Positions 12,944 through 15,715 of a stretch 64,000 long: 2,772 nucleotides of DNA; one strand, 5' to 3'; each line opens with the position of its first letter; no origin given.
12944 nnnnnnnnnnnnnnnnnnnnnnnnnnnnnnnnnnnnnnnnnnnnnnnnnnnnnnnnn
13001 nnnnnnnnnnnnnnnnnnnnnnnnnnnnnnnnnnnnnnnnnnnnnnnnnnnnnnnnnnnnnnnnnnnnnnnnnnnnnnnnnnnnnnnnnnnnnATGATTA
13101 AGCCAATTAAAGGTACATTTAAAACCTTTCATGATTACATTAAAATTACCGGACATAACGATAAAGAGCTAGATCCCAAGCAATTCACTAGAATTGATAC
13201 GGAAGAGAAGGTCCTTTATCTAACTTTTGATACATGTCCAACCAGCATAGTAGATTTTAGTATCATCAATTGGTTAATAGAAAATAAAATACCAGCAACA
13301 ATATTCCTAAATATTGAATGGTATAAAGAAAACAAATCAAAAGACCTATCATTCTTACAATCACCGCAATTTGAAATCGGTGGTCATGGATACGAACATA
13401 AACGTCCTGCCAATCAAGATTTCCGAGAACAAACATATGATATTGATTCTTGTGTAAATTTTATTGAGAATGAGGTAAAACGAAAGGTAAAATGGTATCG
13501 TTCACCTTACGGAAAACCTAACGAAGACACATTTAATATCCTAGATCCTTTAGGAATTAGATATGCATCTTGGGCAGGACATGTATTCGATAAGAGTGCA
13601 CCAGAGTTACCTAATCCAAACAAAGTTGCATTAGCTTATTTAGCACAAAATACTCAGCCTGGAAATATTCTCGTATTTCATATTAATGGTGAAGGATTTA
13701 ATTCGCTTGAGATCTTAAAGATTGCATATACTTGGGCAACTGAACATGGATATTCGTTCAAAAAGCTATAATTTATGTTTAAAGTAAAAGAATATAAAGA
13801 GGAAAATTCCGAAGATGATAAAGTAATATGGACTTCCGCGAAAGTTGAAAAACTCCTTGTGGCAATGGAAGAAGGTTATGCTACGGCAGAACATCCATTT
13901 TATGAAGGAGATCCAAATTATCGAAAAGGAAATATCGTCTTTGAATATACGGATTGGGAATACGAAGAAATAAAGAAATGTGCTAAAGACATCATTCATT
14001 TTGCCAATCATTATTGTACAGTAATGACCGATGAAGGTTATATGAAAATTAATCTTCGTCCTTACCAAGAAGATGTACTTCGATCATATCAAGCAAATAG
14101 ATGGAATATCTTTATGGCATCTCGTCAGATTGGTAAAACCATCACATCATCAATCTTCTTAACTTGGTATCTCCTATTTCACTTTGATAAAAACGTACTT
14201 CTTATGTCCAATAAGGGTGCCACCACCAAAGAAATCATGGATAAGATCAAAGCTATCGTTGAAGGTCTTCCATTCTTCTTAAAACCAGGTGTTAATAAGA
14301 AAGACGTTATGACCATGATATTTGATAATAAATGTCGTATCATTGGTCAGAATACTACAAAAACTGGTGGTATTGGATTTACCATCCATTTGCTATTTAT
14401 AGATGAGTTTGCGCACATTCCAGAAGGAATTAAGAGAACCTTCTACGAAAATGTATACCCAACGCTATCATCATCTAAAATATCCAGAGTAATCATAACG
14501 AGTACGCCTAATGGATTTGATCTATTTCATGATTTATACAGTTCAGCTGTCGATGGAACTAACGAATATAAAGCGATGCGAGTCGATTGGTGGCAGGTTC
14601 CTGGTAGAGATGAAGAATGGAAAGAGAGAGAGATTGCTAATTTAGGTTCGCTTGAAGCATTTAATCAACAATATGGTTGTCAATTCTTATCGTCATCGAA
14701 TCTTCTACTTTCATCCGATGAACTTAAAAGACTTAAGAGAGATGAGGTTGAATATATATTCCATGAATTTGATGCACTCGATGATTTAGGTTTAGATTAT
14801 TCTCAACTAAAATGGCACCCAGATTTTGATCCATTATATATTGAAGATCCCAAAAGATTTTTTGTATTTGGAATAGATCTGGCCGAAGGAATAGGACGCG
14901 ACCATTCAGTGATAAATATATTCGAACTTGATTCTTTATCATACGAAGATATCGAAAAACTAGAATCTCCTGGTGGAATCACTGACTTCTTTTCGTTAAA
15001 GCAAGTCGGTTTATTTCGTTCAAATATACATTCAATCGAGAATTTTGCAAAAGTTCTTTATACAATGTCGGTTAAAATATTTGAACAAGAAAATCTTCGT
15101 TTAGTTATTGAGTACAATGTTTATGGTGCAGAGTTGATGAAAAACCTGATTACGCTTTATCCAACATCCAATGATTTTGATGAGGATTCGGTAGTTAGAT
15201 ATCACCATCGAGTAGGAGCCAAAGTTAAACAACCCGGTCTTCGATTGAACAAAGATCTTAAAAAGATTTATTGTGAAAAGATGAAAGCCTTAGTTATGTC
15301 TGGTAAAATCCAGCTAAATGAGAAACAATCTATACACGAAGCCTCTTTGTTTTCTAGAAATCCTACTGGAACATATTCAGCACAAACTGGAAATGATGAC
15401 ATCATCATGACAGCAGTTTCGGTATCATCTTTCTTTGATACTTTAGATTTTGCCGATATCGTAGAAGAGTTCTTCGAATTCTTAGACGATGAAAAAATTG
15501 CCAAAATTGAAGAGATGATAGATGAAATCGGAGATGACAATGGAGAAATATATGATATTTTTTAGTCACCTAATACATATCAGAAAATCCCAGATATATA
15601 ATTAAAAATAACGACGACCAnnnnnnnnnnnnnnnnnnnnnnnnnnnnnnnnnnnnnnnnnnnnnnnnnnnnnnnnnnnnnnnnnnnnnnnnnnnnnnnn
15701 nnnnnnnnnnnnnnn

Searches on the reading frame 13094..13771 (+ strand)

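Call 66: search_protein_families(library=pfam, proteins=[window:13094-13771:+], max_evalue=0.001)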
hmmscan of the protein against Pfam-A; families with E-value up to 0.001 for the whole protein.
window:13094-13771:+ (225 aa): 1 family
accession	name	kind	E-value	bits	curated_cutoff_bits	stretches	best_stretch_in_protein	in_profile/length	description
PF01522.26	Polysacc_deac_1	-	2.3e-21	76.5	23.1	1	35-157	3-123/124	Polysaccharide deacetylase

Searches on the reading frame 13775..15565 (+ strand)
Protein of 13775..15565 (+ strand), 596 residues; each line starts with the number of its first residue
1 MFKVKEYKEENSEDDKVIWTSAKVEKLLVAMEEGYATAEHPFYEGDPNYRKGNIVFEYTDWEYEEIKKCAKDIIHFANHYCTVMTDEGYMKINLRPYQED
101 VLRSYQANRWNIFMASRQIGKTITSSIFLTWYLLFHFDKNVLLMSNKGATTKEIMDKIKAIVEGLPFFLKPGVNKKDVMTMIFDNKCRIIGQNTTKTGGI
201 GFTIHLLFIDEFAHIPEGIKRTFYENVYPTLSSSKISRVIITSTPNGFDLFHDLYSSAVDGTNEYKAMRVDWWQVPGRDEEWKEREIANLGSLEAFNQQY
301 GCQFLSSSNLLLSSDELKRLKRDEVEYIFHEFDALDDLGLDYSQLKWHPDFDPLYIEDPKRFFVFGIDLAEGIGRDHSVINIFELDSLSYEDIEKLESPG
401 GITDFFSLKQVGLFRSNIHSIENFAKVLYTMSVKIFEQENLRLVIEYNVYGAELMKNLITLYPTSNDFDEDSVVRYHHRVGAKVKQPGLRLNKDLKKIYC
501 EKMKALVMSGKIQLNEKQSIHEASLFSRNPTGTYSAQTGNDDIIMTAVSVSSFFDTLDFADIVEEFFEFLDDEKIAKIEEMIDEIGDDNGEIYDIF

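Call 66: search_protein_families(library=pfam, proteins=[window:13775-15565:+], max_evalue=0.001)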
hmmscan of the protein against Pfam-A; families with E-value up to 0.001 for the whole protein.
window:13775-15565:+ (596 aa): 1 family
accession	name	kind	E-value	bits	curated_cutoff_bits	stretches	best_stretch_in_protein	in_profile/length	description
PF03237.21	Terminase_6N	-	1.4e-20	74.3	22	1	112-317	1-213/215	Terminase large subunit, T4likevirus-type, N-terminal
